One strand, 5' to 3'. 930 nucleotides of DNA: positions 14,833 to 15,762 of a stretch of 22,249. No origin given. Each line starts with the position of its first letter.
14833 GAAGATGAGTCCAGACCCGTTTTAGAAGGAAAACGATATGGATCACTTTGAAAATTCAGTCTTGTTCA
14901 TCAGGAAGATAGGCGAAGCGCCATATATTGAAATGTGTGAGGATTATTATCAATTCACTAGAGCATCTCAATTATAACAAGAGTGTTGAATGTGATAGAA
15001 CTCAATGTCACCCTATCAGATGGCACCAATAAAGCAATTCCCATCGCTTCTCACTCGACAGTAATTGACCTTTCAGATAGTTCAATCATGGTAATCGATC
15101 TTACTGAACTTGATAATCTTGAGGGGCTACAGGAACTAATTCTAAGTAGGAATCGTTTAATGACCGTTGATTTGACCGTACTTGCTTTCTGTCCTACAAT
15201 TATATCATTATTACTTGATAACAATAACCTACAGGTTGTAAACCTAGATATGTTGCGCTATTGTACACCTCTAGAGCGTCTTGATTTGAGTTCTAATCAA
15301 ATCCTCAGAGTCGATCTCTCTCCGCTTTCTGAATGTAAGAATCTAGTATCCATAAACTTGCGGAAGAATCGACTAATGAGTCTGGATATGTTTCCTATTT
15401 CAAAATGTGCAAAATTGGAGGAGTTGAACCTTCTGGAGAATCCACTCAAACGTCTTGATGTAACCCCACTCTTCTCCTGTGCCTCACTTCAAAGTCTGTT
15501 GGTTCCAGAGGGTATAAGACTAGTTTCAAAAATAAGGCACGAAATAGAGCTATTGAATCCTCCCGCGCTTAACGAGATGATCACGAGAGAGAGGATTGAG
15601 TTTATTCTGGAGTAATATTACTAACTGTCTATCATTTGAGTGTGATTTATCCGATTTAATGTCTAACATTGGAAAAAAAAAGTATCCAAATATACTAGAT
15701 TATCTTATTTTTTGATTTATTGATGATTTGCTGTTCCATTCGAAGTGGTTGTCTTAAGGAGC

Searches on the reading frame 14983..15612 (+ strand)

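Call 5: search_protein_families(library=pfam, proteins=[window:14983-15612:+], max_evalue=1)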
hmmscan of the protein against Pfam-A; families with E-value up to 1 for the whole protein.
window:14983-15612:+ (210 aa): 10 families
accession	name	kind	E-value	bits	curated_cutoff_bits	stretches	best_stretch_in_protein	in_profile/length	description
PF13855.12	LRR_8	-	4.7e-14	52.3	27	3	75-131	5-61/61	Leucine rich repeat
PF12799.13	LRR_4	-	1.9e-09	37.9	27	3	119-159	1-40/44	Leucine Rich repeats (2 copies)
PF13306.12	LRR_5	-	7.3e-06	26.3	27.7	2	116-180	31-92/127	BspA type Leucine rich repeat region (6 copies)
PF14580.12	LRR_9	-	2.8e-05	24.2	30.5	2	85-157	54-127/175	Leucine-rich repeat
PF00560.39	LRR_1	-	5.3e-05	23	20.6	1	97-116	2-21/23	Leucine Rich Repeat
PF23952.1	LRR_EndoS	-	0.0062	17.2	27.9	0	82-153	46-116/116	Endo-beta-N-acetylglucosaminidase EndoS LRR domain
PF21989.2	RA_2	-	0.034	14.7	27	1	5-40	3-38/94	RA like domain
PF24048.1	LRR_NXF1-5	-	0.041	13.9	30.5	1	96-156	55-117/142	NXF1/2/3/5 leucine-rich repeat domain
PF17677.7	Glyco_hydro38C2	-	0.089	13.4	22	1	134-161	32-57/72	Glycosyl hydrolases family 38 C-terminal beta sandwich domain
PF13516.12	LRR_6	-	0.095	13.2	23.4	1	93-107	1-15/24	Leucine Rich repeat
